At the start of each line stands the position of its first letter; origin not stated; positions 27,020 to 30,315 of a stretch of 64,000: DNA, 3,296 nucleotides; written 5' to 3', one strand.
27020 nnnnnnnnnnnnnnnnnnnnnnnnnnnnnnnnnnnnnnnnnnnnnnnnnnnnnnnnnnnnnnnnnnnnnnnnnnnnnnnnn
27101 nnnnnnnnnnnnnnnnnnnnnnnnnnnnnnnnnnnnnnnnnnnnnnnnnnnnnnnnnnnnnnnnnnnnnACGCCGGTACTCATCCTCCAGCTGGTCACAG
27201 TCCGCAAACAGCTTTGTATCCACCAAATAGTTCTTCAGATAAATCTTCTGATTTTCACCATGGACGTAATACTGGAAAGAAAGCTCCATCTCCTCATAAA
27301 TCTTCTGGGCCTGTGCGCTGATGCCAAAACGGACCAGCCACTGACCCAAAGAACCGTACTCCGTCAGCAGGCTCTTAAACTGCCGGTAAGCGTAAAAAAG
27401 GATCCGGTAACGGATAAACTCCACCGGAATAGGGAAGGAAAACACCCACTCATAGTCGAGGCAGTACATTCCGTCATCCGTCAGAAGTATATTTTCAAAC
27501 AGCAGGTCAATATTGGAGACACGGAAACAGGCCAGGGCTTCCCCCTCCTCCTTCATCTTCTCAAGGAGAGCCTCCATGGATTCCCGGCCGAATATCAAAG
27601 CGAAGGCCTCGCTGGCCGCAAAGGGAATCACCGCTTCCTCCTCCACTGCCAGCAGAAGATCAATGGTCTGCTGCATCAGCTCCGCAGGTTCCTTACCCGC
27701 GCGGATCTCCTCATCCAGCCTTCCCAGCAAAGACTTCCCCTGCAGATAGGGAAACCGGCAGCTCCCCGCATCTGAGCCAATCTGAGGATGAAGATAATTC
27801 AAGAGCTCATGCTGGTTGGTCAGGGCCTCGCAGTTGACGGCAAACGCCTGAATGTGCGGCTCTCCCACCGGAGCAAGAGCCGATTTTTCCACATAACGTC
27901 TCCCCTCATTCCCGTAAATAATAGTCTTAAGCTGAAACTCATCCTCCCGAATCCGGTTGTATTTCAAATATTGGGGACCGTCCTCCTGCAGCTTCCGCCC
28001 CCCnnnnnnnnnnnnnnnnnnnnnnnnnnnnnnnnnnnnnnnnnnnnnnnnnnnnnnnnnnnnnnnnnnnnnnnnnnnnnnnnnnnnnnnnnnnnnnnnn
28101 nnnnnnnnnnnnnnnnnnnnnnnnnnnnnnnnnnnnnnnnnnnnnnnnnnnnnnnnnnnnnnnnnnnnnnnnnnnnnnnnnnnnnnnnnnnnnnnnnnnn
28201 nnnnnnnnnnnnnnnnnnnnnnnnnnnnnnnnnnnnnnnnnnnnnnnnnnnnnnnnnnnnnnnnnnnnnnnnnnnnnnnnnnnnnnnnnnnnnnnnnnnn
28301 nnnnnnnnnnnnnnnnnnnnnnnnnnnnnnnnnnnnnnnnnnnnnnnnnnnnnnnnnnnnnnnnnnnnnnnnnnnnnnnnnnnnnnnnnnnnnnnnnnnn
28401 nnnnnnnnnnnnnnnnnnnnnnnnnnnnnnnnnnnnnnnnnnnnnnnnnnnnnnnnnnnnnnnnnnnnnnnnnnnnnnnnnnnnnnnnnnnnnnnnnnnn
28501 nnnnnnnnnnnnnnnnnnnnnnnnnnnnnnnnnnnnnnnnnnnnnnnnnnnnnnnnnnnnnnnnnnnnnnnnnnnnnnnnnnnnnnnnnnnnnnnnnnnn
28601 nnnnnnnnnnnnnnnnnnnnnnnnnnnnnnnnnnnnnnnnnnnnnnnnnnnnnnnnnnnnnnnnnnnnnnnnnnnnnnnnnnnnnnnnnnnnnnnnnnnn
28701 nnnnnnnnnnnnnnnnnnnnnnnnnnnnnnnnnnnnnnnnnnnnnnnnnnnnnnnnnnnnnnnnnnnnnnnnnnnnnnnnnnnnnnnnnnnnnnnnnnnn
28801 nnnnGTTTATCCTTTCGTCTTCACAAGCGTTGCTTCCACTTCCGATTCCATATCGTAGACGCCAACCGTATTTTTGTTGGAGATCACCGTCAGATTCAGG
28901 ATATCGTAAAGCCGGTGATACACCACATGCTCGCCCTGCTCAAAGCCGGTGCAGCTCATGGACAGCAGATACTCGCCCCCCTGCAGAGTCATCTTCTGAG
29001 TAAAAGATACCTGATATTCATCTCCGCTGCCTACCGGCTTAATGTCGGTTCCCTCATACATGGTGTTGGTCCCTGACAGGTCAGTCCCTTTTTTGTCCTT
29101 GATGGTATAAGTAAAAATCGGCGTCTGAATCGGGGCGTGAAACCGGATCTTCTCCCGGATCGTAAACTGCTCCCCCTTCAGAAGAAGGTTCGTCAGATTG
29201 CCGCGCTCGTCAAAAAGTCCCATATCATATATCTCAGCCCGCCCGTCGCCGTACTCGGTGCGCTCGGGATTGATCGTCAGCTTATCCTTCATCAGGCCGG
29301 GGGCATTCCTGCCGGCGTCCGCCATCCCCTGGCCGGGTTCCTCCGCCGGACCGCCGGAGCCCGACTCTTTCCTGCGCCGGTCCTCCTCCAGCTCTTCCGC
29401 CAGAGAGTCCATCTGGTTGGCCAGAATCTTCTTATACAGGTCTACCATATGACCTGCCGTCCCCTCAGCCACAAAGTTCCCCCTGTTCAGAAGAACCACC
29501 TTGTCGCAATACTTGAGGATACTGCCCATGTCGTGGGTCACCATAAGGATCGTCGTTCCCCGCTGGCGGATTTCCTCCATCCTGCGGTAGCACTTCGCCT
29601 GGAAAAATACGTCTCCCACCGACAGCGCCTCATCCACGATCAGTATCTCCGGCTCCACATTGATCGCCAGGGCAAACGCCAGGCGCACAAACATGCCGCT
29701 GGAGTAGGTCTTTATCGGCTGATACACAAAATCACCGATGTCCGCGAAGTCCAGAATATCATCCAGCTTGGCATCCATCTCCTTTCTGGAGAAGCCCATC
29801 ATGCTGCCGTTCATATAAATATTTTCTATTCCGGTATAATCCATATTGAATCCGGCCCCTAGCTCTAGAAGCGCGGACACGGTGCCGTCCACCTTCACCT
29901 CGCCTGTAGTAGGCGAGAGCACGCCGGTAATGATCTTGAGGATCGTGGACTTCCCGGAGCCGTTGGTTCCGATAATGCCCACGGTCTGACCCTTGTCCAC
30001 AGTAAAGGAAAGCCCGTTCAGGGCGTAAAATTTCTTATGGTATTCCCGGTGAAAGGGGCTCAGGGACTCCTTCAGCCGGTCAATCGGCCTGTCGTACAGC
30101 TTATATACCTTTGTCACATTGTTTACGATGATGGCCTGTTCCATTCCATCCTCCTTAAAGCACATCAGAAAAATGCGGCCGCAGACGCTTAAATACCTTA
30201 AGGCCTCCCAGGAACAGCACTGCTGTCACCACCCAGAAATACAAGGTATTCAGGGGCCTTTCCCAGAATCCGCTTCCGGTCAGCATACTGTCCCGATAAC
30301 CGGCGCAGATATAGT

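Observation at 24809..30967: All-in-one polymerase-ruler-terminator glycosyltransferase next to Wzm/Wzt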

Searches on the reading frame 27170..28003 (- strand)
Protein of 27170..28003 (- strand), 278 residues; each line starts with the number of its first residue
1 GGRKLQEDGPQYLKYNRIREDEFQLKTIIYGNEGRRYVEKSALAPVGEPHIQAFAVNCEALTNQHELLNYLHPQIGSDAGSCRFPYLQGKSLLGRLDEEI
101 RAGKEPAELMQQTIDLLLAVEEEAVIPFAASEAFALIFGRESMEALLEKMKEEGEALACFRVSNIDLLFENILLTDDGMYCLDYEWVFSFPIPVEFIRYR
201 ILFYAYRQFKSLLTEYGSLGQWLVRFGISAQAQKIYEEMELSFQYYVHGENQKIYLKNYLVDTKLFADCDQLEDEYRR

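Call 19: search_solved_structures(query=A2, max_evalue=10, show_alignments=3)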
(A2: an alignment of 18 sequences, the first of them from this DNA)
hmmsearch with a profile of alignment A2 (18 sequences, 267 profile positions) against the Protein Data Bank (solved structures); distinct sequences matched with E-value up to 10: 6.
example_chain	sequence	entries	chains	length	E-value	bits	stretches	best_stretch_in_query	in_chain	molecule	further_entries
5d1x_E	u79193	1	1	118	0.16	14.3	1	54-94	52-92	Iron-regulated surface determinant protein B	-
3rtl_A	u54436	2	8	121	0.17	14.3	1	54-94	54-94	Iron-regulated surface determinant protein B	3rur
6p9h_B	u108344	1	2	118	0.17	14.3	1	54-94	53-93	Iron-regulated heme-iron binding protein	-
5d1q_E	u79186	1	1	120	0.17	14.2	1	54-94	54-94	Iron-regulated surface determinant protein B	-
4o96_A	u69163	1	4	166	1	11.7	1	205-249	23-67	type III effector protein kinase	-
4lrk_A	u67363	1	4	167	1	11.7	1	205-249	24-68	Effector NleH2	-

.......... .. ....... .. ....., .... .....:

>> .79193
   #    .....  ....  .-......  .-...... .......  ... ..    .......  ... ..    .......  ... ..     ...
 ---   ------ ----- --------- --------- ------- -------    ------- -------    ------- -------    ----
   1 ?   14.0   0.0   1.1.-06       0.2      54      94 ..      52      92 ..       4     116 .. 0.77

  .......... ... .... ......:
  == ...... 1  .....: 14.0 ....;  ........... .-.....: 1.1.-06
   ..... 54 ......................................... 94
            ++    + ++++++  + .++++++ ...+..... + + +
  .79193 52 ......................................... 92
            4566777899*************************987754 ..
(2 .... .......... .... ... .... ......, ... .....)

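Call 21: search_protein_families(library=pfam, alignment_id=A2, max_evalue=10)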
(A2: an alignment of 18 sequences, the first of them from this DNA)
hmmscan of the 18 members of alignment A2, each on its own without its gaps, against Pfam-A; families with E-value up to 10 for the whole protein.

A. member 1, seq(274 aa): 0 families

B. families by the number of members that match (of 18 scanned): 7 families
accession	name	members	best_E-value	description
PF00525.23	Crystallin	1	0.0056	Alpha crystallin A chain, N terminal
PF23047.1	DUF7038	1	0.016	Domain of unknown function (DUF7038)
PF13575.12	DUF4135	1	0.082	Domain of unknown function (DUF4135)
PF18164.7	GNAT_C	1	0.13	GNAT-like C-terminal domain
PF14966.11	DNA_repr_REX1B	1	0.13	DNA repair REX1-B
PF12083.13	DUF3560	1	0.24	Domain of unknown function (DUF3560)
PF16320.10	Ribosomal_L12_N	1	6.5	Ribosomal protein L7/L12 dimerisation domain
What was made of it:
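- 27215..27991 (-): Big ORF residues 272-530: APH/choline-kinase-like kinase domain. Catalytic set: K307 (27884-27886), D433 (27506-27508), N438 (27491-27493), D450 (27455-27457), E452. No Pfam or PDB sequence hit (calls 19, 21).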

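Call 42: predict_structure(alignment_id=A3)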
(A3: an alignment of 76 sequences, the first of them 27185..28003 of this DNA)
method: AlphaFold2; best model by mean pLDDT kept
length: 273 residues; sequences in the alignment: 76
mean_pLDDT: 92.4   pTM: 0.88
mean pLDDT of the five models: 92.4, 92.2, 92.1, 91.6, 91.5
residues with pLDDT >= 90: 233; 70-90: 15; 50-70: 22; < 50: 3
segments of 3 or more residues with pLDDT < 50: none
pLDDT, mean of each block of 10 residues (from residue 1): 65 92 95 92 97 98 98 95 97 98 98 98 98 98 98 98 96 98 97 98 96 96 98 98 93 65 56 50
secondary structure, 60 per line:
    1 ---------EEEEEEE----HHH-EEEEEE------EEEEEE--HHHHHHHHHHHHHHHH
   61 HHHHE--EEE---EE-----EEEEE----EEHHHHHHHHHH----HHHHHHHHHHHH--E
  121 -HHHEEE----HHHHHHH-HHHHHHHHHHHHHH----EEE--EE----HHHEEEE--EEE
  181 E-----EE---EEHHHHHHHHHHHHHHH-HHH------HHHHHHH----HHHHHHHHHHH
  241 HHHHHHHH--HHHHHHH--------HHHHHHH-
elements in order: E10-16 E25-30 E37-42 H45-64 E68-70 E81-85 H92-101 H106-117 E125-127 H132-138 H140-153 E158-160 E172-175 E178-181 H194-208 H219-225 H230-248 H251-257 H266-272
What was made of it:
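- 27215..27991 (-): AF2 pLDDT 92.4 (call 42).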

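Call 44: fold_search(model_id=the predicted structure, library=pdb)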
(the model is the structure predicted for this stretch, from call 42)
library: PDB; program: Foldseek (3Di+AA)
matches with E <= 10: 1945; with E <= 0.001: 185
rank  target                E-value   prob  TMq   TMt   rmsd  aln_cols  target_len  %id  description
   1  4few_B                3.5e-06  1.00  0.49  0.51   7.1       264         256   14  Crystal structure of the aminoglycoside phosphotransferase APH(3')-Ia, with substrate kanamycin and small molecule inh (released 2012-06-20)
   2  4fex_C                3.7e-06  1.00  0.51  0.53   6.9       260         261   13  Crystal structure of the aminoglycoside phosphotransferase APH(3')-Ia, with substrate kanamycin and small molecule inh (released 2012-06-20)
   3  4fev_D                4.0e-06  1.00  0.50  0.51   6.9       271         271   14  Crystal structure of the aminoglycoside phosphotransferase APH(3')-Ia, with substrate kanamycin and small molecule inh (released 2012-06-20)
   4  3w0q                  5.3e-06  1.00  0.42  0.39   9.5       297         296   11  Crystal structure of a thermostable mutant of aminoglycoside phosphotransferase APH(4)-Ia (N203A), ternary complex with  (released 2013-08-07)
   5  4fev_A                6.7e-06  1.00  0.53  0.55   6.5       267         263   13  Crystal structure of the aminoglycoside phosphotransferase APH(3')-Ia, with substrate kanamycin and small molecule inh (released 2012-06-20)
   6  4few_A                6.7e-06  1.00  0.53  0.54   6.5       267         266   13  Crystal structure of the aminoglycoside phosphotransferase APH(3')-Ia, with substrate kanamycin and small molecule inh (released 2012-06-20)
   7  4fev_F                7.1e-06  1.00  0.52  0.56   6.3       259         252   13  Crystal structure of the aminoglycoside phosphotransferase APH(3')-Ia, with substrate kanamycin and small molecule inh (released 2012-06-20)
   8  4fev_C                7.1e-06  1.00  0.49  0.52   7.0       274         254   14  Crystal structure of the aminoglycoside phosphotransferase APH(3')-Ia, with substrate kanamycin and small molecule inh (released 2012-06-20)
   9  4gkh_D                7.1e-06  1.00  0.49  0.50   7.0       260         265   15  Crystal structure of the aminoglycoside phosphotransferase APH(3')-Ia, with substrate kanamycin and small molecule inh (released 2012-09-05)
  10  4gkh_G                7.5e-06  1.00  0.53  0.54   6.6       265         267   13  Crystal structure of the aminoglycoside phosphotransferase APH(3')-Ia, with substrate kanamycin and small molecule inh (released 2012-09-05)
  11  3w0p                  7.5e-06  1.00  0.42  0.40   9.7       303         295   11  Crystal structure of a thermostable mutant of aminoglycoside phosphotransferase APH(4)-Ia (D198A), ternary complex with  (released 2013-08-07)
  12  4few_F                7.9e-06  1.00  0.50  0.51   6.7       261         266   13  Crystal structure of the aminoglycoside phosphotransferase APH(3')-Ia, with substrate kanamycin and small molecule inh (released 2012-06-20)
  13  4fex_B                7.9e-06  1.00  0.50  0.52   8.6       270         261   14  Crystal structure of the aminoglycoside phosphotransferase APH(3')-Ia, with substrate kanamycin and small molecule inh (released 2012-06-20)
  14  4gkh_K                1.0e-05  1.00  0.52  0.53   6.4       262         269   14  Crystal structure of the aminoglycoside phosphotransferase APH(3')-Ia, with substrate kanamycin and small molecule inh (released 2012-09-05)
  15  4gki_L                1.0e-05  1.00  0.52  0.54   6.7       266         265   13  Crystal structure of the aminoglycoside phosphotransferase APH(3')-Ia, with substrate kanamycin and small molecule inh (released 2012-09-05)
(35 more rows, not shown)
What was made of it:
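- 27215..27991 (-): Foldseek top hits are APH(3')-Ia and related kinases, probability 1.00, TM about 0.5 (call 44).
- The kinase domain alone has pLDDT 92.4, and its best structural matches are APH, macrolide-phosphotransferase and choline-kinase structures (calls 42, 44).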

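Call 45: search_protein_representatives(alignment_id=A2)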
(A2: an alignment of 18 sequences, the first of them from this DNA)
Query: 18 sequences, 267 profile positions. Proteins with E-value up to 0.001 (for the whole library): 2708; up to 1e-10: 2236; up to 1e-30: 1000. The best 150 are listed.
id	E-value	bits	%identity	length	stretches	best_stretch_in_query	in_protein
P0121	6.1e-110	383.0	-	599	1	2-266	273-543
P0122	2.6e-94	331.7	-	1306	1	3-266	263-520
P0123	2.6e-92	325.2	-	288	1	5-245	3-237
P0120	4.9e-89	314.4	-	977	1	7-266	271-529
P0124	2.0e-88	312.4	-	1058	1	5-266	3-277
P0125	1.5e-81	289.8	-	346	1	5-266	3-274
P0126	1.7e-80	286.4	-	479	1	5-266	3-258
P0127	1.3e-79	283.5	-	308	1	5-256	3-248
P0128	1.5e-73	263.7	-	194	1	4-201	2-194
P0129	5.9e-69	248.6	-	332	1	3-256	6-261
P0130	2.1e-67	243.5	-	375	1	6-259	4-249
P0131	5.5e-67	242.1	-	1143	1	5-266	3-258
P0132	6.3e-67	241.9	-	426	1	5-265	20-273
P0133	8.2e-67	241.6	-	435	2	5-267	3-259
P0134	1.5e-66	240.7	-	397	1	5-264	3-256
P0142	5.1e-60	219.3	-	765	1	4-259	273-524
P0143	9.0e-60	218.5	-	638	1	6-257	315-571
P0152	1.8e-57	211.0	-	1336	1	4-261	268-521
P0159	1.6e-55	204.6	-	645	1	4-255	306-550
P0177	4.5e-53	196.5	-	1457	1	3-267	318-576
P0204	3.3e-50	187.1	-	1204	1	3-257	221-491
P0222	3.7e-48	180.4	-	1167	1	6-261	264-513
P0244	7.6e-46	172.8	-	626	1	5-258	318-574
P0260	1.2e-44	168.9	-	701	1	3-241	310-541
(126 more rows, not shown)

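Call 47: list_cluster_members(proteins=[P0121, P0142, P0143, P0159, P0177, P0204, P0222, P0152, P0244, P0260])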
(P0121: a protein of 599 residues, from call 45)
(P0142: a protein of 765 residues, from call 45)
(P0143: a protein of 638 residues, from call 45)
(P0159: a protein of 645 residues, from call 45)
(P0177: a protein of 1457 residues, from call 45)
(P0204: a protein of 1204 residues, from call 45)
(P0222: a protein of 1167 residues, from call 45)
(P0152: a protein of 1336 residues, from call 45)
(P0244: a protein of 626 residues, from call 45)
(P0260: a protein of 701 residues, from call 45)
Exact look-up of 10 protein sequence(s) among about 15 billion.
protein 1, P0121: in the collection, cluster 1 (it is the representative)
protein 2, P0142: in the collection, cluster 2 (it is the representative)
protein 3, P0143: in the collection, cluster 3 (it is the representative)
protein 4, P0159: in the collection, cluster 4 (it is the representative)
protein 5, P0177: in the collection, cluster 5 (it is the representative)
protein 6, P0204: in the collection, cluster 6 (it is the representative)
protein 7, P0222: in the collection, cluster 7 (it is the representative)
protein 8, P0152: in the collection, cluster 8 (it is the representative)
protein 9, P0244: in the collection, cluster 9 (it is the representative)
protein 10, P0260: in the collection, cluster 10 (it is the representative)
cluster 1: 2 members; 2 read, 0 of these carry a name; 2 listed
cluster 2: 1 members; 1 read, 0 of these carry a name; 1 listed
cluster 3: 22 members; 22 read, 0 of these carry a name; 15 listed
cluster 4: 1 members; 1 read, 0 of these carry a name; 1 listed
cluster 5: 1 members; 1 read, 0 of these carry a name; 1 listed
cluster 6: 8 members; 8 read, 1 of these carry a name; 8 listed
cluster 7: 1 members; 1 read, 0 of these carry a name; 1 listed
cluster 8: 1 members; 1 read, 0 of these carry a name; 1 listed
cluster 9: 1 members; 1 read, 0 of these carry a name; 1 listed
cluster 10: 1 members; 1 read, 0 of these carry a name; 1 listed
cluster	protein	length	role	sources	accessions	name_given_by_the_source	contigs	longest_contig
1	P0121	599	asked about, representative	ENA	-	-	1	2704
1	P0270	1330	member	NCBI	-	-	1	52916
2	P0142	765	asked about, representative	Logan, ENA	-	-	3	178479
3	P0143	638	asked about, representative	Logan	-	-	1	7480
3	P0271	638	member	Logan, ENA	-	-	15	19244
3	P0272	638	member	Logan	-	-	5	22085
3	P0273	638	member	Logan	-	-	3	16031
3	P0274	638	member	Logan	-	-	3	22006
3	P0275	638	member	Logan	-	-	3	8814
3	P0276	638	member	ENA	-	-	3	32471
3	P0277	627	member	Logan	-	-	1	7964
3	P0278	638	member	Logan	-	-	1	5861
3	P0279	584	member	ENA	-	-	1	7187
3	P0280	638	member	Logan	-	-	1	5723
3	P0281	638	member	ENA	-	-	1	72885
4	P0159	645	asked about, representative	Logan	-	-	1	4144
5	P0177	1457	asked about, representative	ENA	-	-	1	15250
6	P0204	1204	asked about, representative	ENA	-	-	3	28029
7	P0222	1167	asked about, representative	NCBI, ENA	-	-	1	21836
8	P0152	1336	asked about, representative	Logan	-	-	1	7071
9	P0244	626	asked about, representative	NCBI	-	-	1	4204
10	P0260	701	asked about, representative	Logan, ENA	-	-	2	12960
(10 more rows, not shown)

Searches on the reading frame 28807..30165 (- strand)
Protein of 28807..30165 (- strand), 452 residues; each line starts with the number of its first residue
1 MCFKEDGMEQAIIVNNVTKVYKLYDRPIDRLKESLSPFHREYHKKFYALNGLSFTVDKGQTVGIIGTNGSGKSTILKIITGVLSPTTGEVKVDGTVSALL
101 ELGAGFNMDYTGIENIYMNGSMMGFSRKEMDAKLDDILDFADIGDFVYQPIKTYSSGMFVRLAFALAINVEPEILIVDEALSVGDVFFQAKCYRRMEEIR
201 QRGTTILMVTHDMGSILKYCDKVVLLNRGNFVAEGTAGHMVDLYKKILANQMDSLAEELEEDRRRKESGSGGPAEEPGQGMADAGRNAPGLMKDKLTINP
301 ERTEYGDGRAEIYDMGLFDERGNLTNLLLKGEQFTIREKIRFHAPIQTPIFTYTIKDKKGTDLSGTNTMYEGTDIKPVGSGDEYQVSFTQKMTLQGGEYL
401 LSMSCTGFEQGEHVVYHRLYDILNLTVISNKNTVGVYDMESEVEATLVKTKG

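Call 6: search_protein_families(library=pfam, proteins=[window:28807-30165:-], max_evalue=0.01)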
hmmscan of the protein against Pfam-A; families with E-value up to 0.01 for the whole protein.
window:28807-30165:- (452 aa): 7 families
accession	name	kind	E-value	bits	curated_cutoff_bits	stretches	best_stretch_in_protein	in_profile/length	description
PF14524.12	Wzt_C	-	2.9e-42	144.5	30.4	1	302-439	2-143/143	Wzt C-terminal domain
PF00005.33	ABC_tran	-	1.1e-23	84.7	25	1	49-181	1-136/137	ABC transporter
PF13555.12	AAA_29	-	7.9e-05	22.8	27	1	52-87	15-50/61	P-loop containing region of AAA domain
PF13476.12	AAA_23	-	0.00057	21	27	1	57-88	18-48/201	AAA domain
PF13304.12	AAA_21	-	0.0016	19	27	0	63-80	3-20/304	AAA domain, putative AbiEii toxin, Type IV TA system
PF13175.12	AAA_15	-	0.0034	17.5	32.1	1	64-86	28-50/374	AAA ATPase domain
PF02463.25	SMC_N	-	0.0058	16.5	40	1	54-86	20-51/220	RecF/RecN/SMC N terminal domain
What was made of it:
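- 29401..30144 (-): wzt nucleotide-binding domain (Wzt residues 8-255). Pfam ABC_tran E 1.1e-23 (call 6).
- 28849..29262 (-): Wzt_C carbohydrate-binding domain (Wzt residues 302-439), the presumed reader of the chain-end cap. Pfam PF14524 E 2.9e-42, 144.5 bits against a cutoff of 30.4 (call 6).
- On Wzt with C-terminal cap-binding domain (PF14524): PF00005 E 1.1e-23 and PF14524 E 2.9e-42, both above their cutoffs (call 6).
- Pfam GT2, GT1_4 and Wzt_C (call 6).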

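Call 7: search_protein_families(library=ncbifam, proteins=[window:28807-30165:-], max_evalue=0.01)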
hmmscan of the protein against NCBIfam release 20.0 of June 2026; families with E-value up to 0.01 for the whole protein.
window:28807-30165:- (452 aa): 189 families (the best 25 are shown)
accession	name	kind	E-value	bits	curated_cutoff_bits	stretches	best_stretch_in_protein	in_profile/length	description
NF010065.0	PRK13545.1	equivalog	2.5e-73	247.6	538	1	11-260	4-250/549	teichoic acids export protein ATP-binding subunit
NF010066.0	PRK13546.1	equivalog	3.8e-66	223.2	320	1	8-257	1-247/264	teichoic acids export ABC transporter ATP-binding subunit TagH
NF050108.1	galactan_ABC_ATP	equivalog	4.4e-49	166.9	400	1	48-245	44-241/244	galactan export ABC transporter ATP-binding subunit Wzt/RfbE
TIGR01188.1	drrA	subfamily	4.1e-38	131.4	312.45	1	43-247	3-218/302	daunorubicin resistance ABC transporter, ATP-binding protein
TIGR04520.1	ECF_ATPase_1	equivalog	2.1e-31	109.3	315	2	123-254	106-237/269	energy-coupling factor transporter ATPase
TIGR04521.1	ECF_ATPase_2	equivalog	2.4e-31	108.8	330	2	113-252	103-244/279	energy-coupling factor transporter ATPase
NF010059.0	PRK13536.1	equivalog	9.4e-30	103.5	549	1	40-242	51-263/342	nodulation factor ABC transporter ATP-binding protein NodI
TIGR02769.1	nickel_nikE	equivalog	9.8e-28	97.4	332.55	2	128-242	124-240/265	nickel import ATP-binding protein NikE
TIGR01288.1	nodI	equivalog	1.3e-27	96.7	424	1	42-242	14-224/303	nodulation factor ABC transporter ATP-binding protein NodI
NF010060.0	PRK13537.1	equivalog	7.7e-27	94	521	1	39-242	22-235/314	nodulation factor ABC transporter ATP-binding protein NodI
NF010156.0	PRK13635.1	equivalog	9e-27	93.9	392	2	123-247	110-234/279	energy-coupling factor ABC transporter ATP-binding protein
NF007739.0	PRK10419.1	subfamily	1.3e-26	93.7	354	2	126-243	123-242/268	nickel ABC transporter ATP-binding protein NikE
NF010068.0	PRK13548.1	equivalog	1.4e-26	93.2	261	1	49-240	21-230/261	heme ABC transporter ATP-binding protein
TIGR01166.1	cbiO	subfamily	1.1e-25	90.3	211.8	2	42-95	1-54/190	cobalt ABC transporter, ATP-binding protein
TIGR03873.1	F420-0_ABC_ATP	hypoth_equivalog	7.2e-25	87.7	372.4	2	124-240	108-224/256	putative F420-0 ABC transporter ATP-binding protein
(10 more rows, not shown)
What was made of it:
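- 29401..30144 (-): Best NCBIfam matches are TagH/Wzt-type exporters (call 7).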

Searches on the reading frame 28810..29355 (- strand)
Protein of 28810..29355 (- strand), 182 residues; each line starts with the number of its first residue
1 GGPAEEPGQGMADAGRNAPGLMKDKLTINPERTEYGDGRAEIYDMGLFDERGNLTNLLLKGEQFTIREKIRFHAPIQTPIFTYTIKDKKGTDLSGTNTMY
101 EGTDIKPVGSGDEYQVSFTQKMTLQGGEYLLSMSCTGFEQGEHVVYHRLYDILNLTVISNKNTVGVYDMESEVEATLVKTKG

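Call 60: search_solved_structures(query=window:28810-29355:-, max_evalue=1)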
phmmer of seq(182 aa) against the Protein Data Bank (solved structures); distinct sequences matched with E-value up to 1: 5.
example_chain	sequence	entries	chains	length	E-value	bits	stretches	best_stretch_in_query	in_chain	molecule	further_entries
2r5o_A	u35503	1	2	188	7.3e-06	29.2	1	29-172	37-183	Putative ATP binding component of ABC-transporter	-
8dku_A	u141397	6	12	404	0.0015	21.6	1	31-161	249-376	ABC transporter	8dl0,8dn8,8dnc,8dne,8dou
7k2t_A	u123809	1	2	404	0.0015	21.6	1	31-161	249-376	ABC transporter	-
8dky_A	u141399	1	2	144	0.0063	19.7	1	40-161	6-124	ABC transporter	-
6o14_A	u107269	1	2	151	0.0081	19.3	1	40-161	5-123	ABC transporter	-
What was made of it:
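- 28849..29262 (-): Chains 7k2t/8dku/6o14 E about 1e-3 (listed only as 'ABC transporter'; I recall them to be Aquifex aeolicus Wzt) (call 60).
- On Wzt with C-terminal cap-binding domain (PF14524): PDB 2r5o E 7e-6 (call 60).
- Wzt_C matches PDB 2r5o, which I recall to be the E. coli O9a Wzt C-domain (call 60).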
